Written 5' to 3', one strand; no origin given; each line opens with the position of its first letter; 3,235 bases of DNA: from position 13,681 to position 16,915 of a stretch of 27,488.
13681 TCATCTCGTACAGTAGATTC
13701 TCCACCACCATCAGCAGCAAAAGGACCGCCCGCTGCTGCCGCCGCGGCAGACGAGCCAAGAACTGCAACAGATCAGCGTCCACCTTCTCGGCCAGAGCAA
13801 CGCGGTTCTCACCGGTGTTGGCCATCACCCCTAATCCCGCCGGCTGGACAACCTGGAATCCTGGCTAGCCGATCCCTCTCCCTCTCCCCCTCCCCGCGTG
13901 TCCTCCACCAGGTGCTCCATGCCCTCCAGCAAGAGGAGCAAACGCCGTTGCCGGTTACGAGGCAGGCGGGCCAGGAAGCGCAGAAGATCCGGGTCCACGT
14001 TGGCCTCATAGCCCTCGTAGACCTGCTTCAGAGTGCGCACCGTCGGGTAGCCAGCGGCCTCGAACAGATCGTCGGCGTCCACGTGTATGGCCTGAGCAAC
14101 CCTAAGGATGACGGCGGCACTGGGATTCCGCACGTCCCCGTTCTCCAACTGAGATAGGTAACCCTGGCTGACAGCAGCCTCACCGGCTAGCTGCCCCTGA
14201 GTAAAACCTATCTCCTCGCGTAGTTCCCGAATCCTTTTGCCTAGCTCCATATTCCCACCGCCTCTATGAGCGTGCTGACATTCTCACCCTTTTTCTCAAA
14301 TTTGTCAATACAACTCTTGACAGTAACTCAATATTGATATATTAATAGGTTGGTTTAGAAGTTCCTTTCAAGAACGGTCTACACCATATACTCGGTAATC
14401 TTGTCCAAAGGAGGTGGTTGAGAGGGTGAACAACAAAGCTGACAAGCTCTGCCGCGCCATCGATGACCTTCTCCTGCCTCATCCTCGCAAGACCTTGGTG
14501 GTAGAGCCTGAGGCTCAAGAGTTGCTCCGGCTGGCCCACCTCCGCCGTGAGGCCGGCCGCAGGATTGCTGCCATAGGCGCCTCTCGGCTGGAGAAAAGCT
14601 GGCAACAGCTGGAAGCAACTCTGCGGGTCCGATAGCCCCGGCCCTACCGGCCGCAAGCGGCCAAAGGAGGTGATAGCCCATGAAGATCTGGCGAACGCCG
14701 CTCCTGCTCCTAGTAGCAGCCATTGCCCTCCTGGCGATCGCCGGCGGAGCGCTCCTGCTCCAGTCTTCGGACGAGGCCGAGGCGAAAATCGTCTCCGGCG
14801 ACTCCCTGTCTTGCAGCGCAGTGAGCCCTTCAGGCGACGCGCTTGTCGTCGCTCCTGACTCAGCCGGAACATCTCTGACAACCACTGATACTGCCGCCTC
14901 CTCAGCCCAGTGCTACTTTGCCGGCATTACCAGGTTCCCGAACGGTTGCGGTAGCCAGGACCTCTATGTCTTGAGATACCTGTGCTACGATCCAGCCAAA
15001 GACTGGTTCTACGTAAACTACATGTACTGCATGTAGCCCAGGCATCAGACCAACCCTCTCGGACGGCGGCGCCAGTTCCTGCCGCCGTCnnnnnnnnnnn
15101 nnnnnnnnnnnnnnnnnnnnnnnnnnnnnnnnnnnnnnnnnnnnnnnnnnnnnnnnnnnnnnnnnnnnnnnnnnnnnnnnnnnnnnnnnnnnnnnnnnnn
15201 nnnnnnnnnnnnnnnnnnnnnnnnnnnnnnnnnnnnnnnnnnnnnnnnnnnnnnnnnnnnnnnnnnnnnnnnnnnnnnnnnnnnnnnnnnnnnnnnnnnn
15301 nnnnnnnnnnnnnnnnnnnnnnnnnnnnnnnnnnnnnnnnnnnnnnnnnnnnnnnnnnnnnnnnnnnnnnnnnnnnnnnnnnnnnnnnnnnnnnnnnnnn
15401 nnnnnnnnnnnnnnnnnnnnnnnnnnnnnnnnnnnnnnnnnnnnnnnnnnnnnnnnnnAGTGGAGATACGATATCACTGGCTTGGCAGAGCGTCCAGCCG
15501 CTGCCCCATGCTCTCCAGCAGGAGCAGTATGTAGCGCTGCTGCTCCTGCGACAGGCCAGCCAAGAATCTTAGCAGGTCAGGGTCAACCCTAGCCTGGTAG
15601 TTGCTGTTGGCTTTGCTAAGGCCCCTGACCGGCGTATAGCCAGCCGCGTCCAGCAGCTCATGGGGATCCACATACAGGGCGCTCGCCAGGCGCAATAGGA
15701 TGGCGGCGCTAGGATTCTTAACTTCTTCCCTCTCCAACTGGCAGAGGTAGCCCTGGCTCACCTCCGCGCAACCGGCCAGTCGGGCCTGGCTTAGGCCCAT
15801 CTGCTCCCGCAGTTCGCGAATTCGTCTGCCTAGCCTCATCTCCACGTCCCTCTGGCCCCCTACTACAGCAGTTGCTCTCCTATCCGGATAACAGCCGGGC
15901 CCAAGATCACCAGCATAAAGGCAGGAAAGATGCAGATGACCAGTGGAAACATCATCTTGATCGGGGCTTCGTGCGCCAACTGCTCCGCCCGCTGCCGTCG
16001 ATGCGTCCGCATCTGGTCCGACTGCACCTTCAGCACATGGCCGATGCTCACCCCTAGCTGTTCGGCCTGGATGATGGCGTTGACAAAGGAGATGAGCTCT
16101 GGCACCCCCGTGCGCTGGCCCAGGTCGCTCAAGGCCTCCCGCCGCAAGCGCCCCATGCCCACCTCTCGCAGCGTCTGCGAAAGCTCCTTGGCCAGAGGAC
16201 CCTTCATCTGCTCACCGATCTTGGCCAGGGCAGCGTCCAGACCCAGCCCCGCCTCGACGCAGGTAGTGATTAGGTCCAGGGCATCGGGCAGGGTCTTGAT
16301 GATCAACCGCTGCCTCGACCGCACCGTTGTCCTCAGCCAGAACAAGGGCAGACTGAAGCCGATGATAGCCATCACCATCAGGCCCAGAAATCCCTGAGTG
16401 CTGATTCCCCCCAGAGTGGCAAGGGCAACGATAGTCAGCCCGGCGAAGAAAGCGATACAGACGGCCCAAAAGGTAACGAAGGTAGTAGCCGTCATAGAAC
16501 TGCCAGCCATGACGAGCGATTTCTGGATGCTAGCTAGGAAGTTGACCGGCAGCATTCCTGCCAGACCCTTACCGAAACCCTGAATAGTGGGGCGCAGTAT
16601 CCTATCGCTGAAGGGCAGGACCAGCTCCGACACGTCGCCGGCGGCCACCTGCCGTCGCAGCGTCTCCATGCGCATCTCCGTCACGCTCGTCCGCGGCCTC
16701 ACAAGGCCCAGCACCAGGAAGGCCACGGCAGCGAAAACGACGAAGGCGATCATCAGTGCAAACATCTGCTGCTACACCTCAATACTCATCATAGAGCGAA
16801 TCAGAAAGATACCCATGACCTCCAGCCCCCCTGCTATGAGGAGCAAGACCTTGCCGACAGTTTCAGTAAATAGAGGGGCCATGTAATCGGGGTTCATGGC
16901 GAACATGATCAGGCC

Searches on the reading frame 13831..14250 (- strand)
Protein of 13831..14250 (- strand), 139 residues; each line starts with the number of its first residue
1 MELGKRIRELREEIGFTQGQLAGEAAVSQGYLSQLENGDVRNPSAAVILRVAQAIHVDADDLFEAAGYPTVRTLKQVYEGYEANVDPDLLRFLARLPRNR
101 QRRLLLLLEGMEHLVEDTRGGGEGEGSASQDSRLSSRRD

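Call 5: search_protein_families(library=pfam, proteins=[window:13831-14250:-], max_evalue=0.1)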
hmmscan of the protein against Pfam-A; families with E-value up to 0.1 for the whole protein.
window:13831-14250:- (139 aa): 6 families
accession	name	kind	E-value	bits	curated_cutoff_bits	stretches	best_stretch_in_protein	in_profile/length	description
PF13560.12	HTH_31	-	2.4e-13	50.6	27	1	2-61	1-60/64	Helix-turn-helix domain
PF01381.28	HTH_3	-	1.1e-12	48.2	23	1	7-62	1-55/55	Helix-turn-helix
PF12844.13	HTH_19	-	3.9e-12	46.3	30.2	1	4-66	1-62/64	Helix-turn-helix domain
PF13443.12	HTH_26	-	0.00014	22.5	22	1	6-64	1-59/63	Cro/C1-type HTH DNA-binding domain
PF13413.12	HTH_25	-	0.00076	19.7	24.6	1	7-49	2-44/62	Helix-turn-helix domain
PF13744.12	HTH_37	-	0.0046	17.2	27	1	2-55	18-71/80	Helix-turn-helix domain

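Call 24: find_homologous_proteins(query=window:13831-14250:-, max_evalue=0.001)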
Query window:13831-14250:- (139 aa): 791 proteins with E <= 0.001 among 900 candidates; the best 120 are listed.
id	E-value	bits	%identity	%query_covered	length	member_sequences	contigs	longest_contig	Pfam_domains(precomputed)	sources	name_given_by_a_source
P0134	4.2e-82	291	100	100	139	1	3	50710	PF12844.14,PF01381.29,PF13560.13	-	-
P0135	5.4e-77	274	97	99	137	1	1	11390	PF12844.14,PF01381.29,PF13560.13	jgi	jgi:transcriptional regulator with XRE-family HTH domain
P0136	8.3e-77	273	93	99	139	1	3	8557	PF12844.14,PF01381.29,PF13560.13,PF13443.13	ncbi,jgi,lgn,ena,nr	ncbi:MAG: hypothetical protein AMJ76_01385 [Dehalococcoidia bacterium SM23_28_1]|nr:MAG: hypothetica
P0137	2.5e-75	269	92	99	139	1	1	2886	PF12844.14,PF01381.29,PF13560.13,PF13443.13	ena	-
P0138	5.9e-75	267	93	99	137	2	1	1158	PF12844.14,PF01381.29,PF13560.13,PF13443.13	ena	-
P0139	6.0e-75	267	92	99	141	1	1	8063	PF12844.14,PF01381.29,PF13560.13,PF13443.13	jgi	jgi:transcriptional regulator with XRE-family HTH domain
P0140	6.7e-75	267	91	99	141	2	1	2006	PF12844.14,PF01381.29,PF13560.13,PF13443.13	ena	-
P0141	7.7e-74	264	95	99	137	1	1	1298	PF12844.14,PF01381.29,PF13560.13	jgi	jgi:transcriptional regulator with XRE-family HTH domain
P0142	9.1e-74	264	92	99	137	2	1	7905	PF12844.14,PF01381.29,PF13560.13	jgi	jgi:transcriptional regulator with XRE-family HTH domain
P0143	1.0e-73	263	89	99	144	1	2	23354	PF12844.14,PF01381.29,PF13560.13,PF13443.13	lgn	-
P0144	3.2e-73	262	91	99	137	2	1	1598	PF12844.14,PF01381.29,PF13560.13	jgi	-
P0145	3.4e-73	262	91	99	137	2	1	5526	PF12844.14,PF01381.29,PF13560.13,PF13443.13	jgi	jgi:transcriptional regulator with XRE-family HTH domain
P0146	1.6e-72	260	74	99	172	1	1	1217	PF12844.14,PF01381.29,PF13560.13,PF13443.13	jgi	jgi:transcriptional regulator with XRE-family HTH domain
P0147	2.1e-72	259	80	99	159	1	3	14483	PF12844.14,PF01381.29,PF13560.13,PF13443.13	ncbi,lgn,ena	-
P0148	2.2e-72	259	80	99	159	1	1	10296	PF12844.14,PF01381.29,PF13560.13,PF13443.13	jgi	-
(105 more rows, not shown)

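Call 36: predict_structure(alignment_id=A2)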
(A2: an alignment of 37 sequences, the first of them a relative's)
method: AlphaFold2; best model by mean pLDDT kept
length: 139 residues; sequences in the alignment: 37
mean_pLDDT: 78.3   pTM: 0.56
mean pLDDT of the five models: 78.3, 77.8, 75.8, 74.6, 61.0
residues with pLDDT >= 90: 53; 70-90: 57; 50-70: 9; < 50: 20
segments of 3 or more residues with pLDDT < 50: 120-139
pLDDT, mean of each block of 10 residues (from residue 1): 90 94 95 94 91 93 86 72 78 84 80 63 36 35
secondary structure, 60 per line:
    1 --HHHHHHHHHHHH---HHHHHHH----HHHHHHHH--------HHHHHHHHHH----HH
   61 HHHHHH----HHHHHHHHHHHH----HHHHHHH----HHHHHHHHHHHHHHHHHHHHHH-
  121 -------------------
elements in order: H3-14 H18-24 H29-36 H45-54 H59-66 H71-82 H87-93 H98-119

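Call 39: search_solved_structures(query=A2, max_evalue=0.001, show_alignments=2)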
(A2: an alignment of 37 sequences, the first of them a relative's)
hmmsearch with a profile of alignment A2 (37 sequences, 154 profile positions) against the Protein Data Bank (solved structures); distinct sequences matched with E-value up to 0.001: 26.
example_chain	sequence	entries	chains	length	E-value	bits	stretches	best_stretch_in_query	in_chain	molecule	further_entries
7t5u_A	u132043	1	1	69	1.7e-10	44.2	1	2-59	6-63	Helix-turn-helix domain-containing protein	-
6rmq_A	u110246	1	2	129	8e-10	41.9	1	1-96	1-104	HTH-type transcriptional regulator DdrOC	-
6rnx_A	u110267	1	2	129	1.2e-09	41.4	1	1-96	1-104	HTH-type transcriptional regulator DdrOC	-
6jq1_A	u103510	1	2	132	2e-09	40.6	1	1-96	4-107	Transcriptional regulator, XRE family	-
6rnz_A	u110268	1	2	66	2.3e-09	40.5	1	1-64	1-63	HTH-type transcriptional regulator DdrOC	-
8bny_A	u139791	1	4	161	1e-08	38.4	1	3-68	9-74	Immunity repressor protein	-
5tn0_A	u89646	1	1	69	3.8e-08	36.5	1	3-64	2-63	HTH-type transcriptional regulator SinR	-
3qq6_A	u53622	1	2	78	5e-08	36.1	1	3-64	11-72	HTH-type transcriptional regulator sinR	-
1y7y_A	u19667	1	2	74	6.1e-08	35.8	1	2-63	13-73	C.AhdI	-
1b0n_A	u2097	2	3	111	1.2e-07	34.8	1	3-64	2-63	PROTEIN (SINR PROTEIN) | HTH-TYPE TRANSCRIPTIONAL REGULATOR SINR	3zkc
1sq8_A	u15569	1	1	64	1.4e-07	34.7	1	1-65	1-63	dh434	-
9xz9_A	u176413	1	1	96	3.3e-07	33.5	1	6-63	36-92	Quorum sensing controller protein QseC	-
3f51_A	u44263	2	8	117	3.3e-07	33.5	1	3-70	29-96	Clp gene regulator (ClgR)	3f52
7t8i_A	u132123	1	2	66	9.3e-06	28.7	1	1-63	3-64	Phage element (ICEBs1)transcriptional regulator (Xre family)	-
3ivp_A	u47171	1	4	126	4.7e-05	26.5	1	3-89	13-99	Putative transposon-related DNA-binding protein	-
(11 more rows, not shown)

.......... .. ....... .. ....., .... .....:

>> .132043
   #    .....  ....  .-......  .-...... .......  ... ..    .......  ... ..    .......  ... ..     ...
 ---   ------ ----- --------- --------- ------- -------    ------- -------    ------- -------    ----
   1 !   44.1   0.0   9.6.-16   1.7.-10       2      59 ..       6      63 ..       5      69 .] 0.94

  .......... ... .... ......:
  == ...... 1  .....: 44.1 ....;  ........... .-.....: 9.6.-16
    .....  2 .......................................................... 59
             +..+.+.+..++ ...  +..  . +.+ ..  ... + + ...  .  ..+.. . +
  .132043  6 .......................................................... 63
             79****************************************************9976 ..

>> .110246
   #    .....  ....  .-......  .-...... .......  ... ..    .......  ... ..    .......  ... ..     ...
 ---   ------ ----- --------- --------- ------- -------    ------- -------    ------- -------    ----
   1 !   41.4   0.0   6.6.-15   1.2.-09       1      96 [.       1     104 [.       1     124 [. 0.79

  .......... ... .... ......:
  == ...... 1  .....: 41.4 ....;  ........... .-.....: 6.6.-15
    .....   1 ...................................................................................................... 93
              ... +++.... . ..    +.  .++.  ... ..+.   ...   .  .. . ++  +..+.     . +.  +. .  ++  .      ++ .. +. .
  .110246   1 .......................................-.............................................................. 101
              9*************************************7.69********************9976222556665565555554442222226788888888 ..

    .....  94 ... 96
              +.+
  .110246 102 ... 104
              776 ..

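Call 40: fold_search(model_id=the predicted structure, library=pdb)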
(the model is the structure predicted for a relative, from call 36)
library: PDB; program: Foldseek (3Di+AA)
matches with E <= 10: 586; with E <= 0.001: 10
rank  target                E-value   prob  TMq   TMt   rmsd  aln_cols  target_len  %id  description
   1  9a7f_A                1.1e-05  1.00  0.47  0.48  13.2       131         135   27  Integrative model of RGHR-DLDH1 by crosslinking MS and deep learning (released 2024-09-18)
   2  6jq1_A                2.1e-05  1.00  0.45  0.48   9.9       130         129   27  Crystal Structure of DdrO from Deinococcus geothermalis (released 2019-08-28)
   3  6jq1_B                3.8e-05  1.00  0.46  0.48  10.1       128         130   28  Crystal Structure of DdrO from Deinococcus geothermalis (released 2019-08-28)
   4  6rmq_A                1.8e-04  1.00  0.45  0.51  10.2       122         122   27  Crystal structure of a selenomethionine-substituted A70M I84M mutant of the essential repressor DdrO from radiation re (released 2019-10-09)
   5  6rnx_A                2.0e-04  1.00  0.45  0.49  10.6       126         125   28  Crystal structure of the essential repressor DdrO from radiation-resistant Deinococcus bacteria (Deinococcus deserti) (released 2019-10-09)
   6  6rnx_B                2.0e-04  1.00  0.45  0.50  10.0       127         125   30  Crystal structure of the essential repressor DdrO from radiation-resistant Deinococcus bacteria (Deinococcus deserti) (released 2019-10-09)
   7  6rnz_A                4.6e-04  1.00  0.43  0.85   1.5        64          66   41  Crystal structure of the N-terminal HTH DNA-binding domain of the essential repressor DdrO from radiation-resistant De (released 2019-10-09)
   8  1y7y_B                6.6e-04  1.00  0.42  0.87   1.0        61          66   34  High-resolution crystal structure of the restriction-modification controller protein C.AhdI from Aeromonas hydrophila (released 2005-02-22)
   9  1b0n_A                7.4e-04  1.00  0.43  0.58  10.0        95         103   25  SINR PROTEIN/SINI PROTEIN COMPLEX (released 1999-01-13)
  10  7t5u                  9.7e-04  1.00  0.42  0.83   1.7        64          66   36  Structure of E. coli MS115-1 CapH N-terminal domain (released 2022-09-14)
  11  1y7y_A                1.2e-03  1.00  0.42  0.82   1.0        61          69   34  High-resolution crystal structure of the restriction-modification controller protein C.AhdI from Aeromonas hydrophila (released 2005-02-22)
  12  3jxb_C                1.3e-03  1.00  0.42  0.84   1.2        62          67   27  Crystal structure of the P22 c2 repressor protein in complex with synthetic operator 9C (released 2010-01-19)
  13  7dlv_E                1.3e-03  1.00  0.41  0.41  10.6       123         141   23  shrimp dUTPase in complex with Stl (released 2021-12-01)
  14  3zkc_B                1.6e-03  1.00  0.43  0.91   0.9        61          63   33  Crystal structure of the master regulator for biofilm formation SinR in complex with DNA. (released 2013-03-06)
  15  2b5a_B                1.6e-03  1.00  0.43  0.76   2.0        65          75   28  C.BclI, Control Element of the BclI Restriction-Modification System (released 2006-01-03)
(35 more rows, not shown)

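Call 56: search_protein_families(library=ncbifam, proteins=[window:13831-14250:-], max_evalue=0.1)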
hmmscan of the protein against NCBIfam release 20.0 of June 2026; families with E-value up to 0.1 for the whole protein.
window:13831-14250:- (139 aa): 20 families
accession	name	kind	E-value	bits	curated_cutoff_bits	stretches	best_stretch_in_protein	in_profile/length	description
NF006015.0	PRK08154.1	subfamily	4.9e-12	45.6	204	1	2-81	30-110/314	anaerobic benzoate catabolism transcriptional regulator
NF046032.1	TransRegSlrRBacil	equivalog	7.9e-10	39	250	1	3-66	2-65/149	HTH-type transcriptional regulator SlrR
NF041951.1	phage_RstR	subfamily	3.2e-09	37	80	1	1-66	1-65/108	RstR family transcriptional repressor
NF038139.1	Reg_Aceta_RamB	equivalog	1.1e-08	34.2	700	1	3-63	3-62/465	acetate metabolism transcriptional regulator RamB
TIGR03070.1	couple_hipB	subfamily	1.3e-08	34.6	71.65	1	2-53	2-52/58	type II toxin-antitoxin system Y4mF family antitoxin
NF010465.0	PRK13890.1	equivalog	0.0001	22.4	96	1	9-66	12-68/121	conjugal transfer protein TrbA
NF007257.0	PRK09706.1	subfamily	0.00016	21.5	101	1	3-58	6-60/135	transcriptional repressor DicA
NF041677.1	trans_regClgR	equivalog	0.00055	20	170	1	3-68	9-73/113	transcriptional regulator ClgR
NF047948.1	male_kill_WMK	equivalog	0.00081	18.9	300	1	3-65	163-224/300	WO male-killing family protein Wmk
TIGR03830.1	CxxCG_CxxCG_HTH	subfamily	0.0038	17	61.8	1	4-49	67-113/127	type II TA system antitoxin MqsA family protein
TIGR00270.2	TIGR00270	equivalog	0.0065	16.3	110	1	4-54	77-126/159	multiprotein bridging factor aMBF1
NF052239.1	antitox_spr1629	equivalog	0.0069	15.5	335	1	3-63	3-62/377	spr1629 family repressor/antitoxin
NF003162.0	PRK04140.1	equivalog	0.012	14.7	263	1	4-57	128-180/317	transcriptional regulator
NF041493.1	MobT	equivalog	0.021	13.6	600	1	8-46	2-39/383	MobT family relaxase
NF007408.0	PRK09943.1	equivalog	0.033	13.8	211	1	3-55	8-59/185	HTH-type transcriptional regulator PuuR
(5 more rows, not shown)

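Call 68: search_protein_families(library=phrogs, proteins=[window:13831-14250:-], max_evalue=0.1)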
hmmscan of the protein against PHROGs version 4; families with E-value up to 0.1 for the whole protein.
window:13831-14250:- (139 aa): 28 families (the best 25 are shown)
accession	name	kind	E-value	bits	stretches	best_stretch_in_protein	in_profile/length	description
phrog_3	-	transcription regulation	4.5e-14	54.1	1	1-75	87-158/430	transcriptional repressor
phrog_8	-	transcription regulation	3.9e-13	50.6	1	1-63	75-136/346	transcriptional regulator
phrog_5823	-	transcription regulation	5.9e-13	49.7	1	1-63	5-67/404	transcriptional regulator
phrog_4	-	transcription regulation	3e-10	40.7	1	1-70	135-199/400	transcriptional repressor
phrog_7241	-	transcription regulation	2.1e-09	38.5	1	7-63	66-121/122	transcriptional regulator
phrog_2328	-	transcription regulation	2.1e-07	31.8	1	2-67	15-79/128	transcriptional repressor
phrog_2104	-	unknown function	6.1e-07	30.6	1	5-49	42-85/103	-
phrog_2439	-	transcription regulation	1.1e-06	28.7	1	4-66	9-70/367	transcriptional regulator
phrog_1373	-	transcription regulation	6e-06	27.3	1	3-60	64-120/166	transcriptional regulator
phrog_6831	-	transcription regulation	5.3e-05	24.1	1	7-44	11-47/68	transcriptional regulator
phrog_2967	-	transcription regulation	6.2e-05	23.6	1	2-66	10-73/225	transcriptional regulator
phrog_2339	-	DNA, RNA and nucleotide metabolism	8.1e-05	23.6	1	3-55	26-78/98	HTH DNA binding protein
phrog_3949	-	transcription regulation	8.5e-05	23.6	1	5-80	19-93/161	transcriptional repressor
phrog_296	-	integration and excision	0.00019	21.2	1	2-55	227-280/626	DNA transposition protein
phrog_32768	-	unknown function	0.00065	19.5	1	3-64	10-71/446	-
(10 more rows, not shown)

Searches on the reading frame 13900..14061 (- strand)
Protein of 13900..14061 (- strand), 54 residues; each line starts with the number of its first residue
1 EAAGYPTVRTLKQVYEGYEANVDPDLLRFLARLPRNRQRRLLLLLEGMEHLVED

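Call 55: search_solved_structures(query=A3, max_evalue=10, show_alignments=4)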
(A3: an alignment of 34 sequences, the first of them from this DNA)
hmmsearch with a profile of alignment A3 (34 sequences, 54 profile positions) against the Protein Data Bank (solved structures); distinct sequences matched with E-value up to 10: 3.
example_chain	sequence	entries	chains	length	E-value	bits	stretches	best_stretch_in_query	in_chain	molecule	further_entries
1v64_A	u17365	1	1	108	0.014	18.3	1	19-42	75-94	Nucleolar transcription factor 1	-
6nz5_A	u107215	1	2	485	1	12.4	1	33-49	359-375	YcjX Stress Protein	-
6nz4_A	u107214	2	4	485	1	12.4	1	33-49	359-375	YcjX Stress Protein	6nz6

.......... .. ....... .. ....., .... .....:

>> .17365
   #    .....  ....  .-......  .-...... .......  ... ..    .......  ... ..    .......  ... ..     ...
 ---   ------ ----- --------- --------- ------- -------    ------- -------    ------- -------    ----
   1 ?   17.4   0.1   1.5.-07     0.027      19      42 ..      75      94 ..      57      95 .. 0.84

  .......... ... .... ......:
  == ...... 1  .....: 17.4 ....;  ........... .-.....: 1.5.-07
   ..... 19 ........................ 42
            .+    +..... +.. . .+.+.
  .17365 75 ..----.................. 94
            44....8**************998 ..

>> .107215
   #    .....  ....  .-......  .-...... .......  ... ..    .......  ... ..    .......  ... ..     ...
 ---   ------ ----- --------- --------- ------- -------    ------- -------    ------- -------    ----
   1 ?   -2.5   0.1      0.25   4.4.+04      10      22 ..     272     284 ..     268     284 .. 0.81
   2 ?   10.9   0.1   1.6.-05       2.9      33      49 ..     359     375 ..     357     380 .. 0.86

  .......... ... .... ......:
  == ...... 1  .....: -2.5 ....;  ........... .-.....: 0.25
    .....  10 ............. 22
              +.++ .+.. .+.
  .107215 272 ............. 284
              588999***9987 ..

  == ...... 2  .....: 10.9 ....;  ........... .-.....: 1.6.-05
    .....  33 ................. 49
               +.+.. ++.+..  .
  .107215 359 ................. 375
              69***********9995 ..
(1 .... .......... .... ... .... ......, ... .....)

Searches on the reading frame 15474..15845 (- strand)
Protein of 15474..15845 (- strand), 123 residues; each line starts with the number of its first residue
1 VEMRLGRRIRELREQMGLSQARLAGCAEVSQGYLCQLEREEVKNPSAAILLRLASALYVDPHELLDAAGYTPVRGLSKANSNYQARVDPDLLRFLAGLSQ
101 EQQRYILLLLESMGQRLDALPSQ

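Call 5: search_protein_families(library=pfam, proteins=[window:15474-15845:-], max_evalue=0.1)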
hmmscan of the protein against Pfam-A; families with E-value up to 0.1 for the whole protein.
window:15474-15845:- (123 aa): 7 families
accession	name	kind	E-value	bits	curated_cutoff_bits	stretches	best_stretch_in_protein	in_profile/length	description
PF13560.12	HTH_31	-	1.2e-10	42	27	1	4-64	1-61/64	Helix-turn-helix domain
PF01381.28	HTH_3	-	6.8e-09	36.1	23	1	9-64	1-55/55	Helix-turn-helix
PF12844.13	HTH_19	-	1e-08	35.4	30.2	1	6-69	1-63/64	Helix-turn-helix domain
PF13443.12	HTH_26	-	1.8e-06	28.5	22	1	8-66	1-59/63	Cro/C1-type HTH DNA-binding domain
PF13413.12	HTH_25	-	0.00095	19.4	24.6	1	9-51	2-44/62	Helix-turn-helix domain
PF13744.12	HTH_37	-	0.0026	18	27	1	4-57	18-71/80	Helix-turn-helix domain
PF20052.5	GAP1-C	-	0.018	14.8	27.9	1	46-93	154-200/511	GTPase-associated protein 1, C-terminal domain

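Call 56: search_protein_families(library=ncbifam, proteins=[window:15474-15845:-], max_evalue=0.1)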
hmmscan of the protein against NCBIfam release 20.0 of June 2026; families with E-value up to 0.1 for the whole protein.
window:15474-15845:- (123 aa): 16 families
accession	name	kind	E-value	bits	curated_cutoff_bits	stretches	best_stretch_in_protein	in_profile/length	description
NF006015.0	PRK08154.1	subfamily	1.7e-10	40.5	204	1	3-68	29-93/314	anaerobic benzoate catabolism transcriptional regulator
NF046032.1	TransRegSlrRBacil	equivalog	1.7e-09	37.9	250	1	5-68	2-65/149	HTH-type transcriptional regulator SlrR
NF041951.1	phage_RstR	subfamily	1.8e-07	31.4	80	1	3-69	1-66/108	RstR family transcriptional repressor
NF038139.1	Reg_Aceta_RamB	equivalog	2.1e-07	30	700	1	5-61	3-58/465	acetate metabolism transcriptional regulator RamB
NF007257.0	PRK09706.1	subfamily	4.5e-07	29.7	101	1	3-103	4-104/135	transcriptional repressor DicA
TIGR03070.1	couple_hipB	subfamily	8.9e-07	28.8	71.65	1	5-40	3-38/58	type II toxin-antitoxin system Y4mF family antitoxin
NF007408.0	PRK09943.1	equivalog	5.6e-05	22.8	211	1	3-53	6-55/185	HTH-type transcriptional regulator PuuR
NF041677.1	trans_regClgR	equivalog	0.001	19.1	170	1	5-70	9-73/113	transcriptional regulator ClgR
TIGR03830.1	CxxCG_CxxCG_HTH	subfamily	0.0019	18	61.8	1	6-53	67-115/127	type II TA system antitoxin MqsA family protein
TIGR00270.2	TIGR00270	equivalog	0.0029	17.4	110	1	7-59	78-129/159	multiprotein bridging factor aMBF1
NF041493.1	MobT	equivalog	0.0058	15.5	600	1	10-57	2-48/383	MobT family relaxase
NF003162.0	PRK04140.1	equivalog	0.0065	15.5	263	1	6-58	128-179/317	transcriptional regulator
NF052239.1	antitox_spr1629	equivalog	0.011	14.9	335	1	3-61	1-58/377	spr1629 family repressor/antitoxin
TIGR02612.1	mob_myst_A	hypoth_equivalog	0.012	15.5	122.6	1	9-43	30-64/150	mobile mystery protein A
NF058600.1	TransRegSco1979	equivalog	0.027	13.5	350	1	3-49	7-55/280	Sco1979 family transcriptional regulator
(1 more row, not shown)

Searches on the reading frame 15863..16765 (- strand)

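Call 5: search_protein_families(library=pfam, proteins=[window:15863-16765:-], max_evalue=0.1)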
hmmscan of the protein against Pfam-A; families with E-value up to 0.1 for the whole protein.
window:15863-16765:- (300 aa): 2 families
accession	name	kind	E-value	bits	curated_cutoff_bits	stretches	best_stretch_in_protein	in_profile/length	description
PF00482.28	T2SSF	-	8.9e-20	71.4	25.2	1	163-288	2-124/125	Type II secretion system (T2SS), protein F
PF14143.11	YrhC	-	0.059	13.9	27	0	7-36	14-43/72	YrhC-like protein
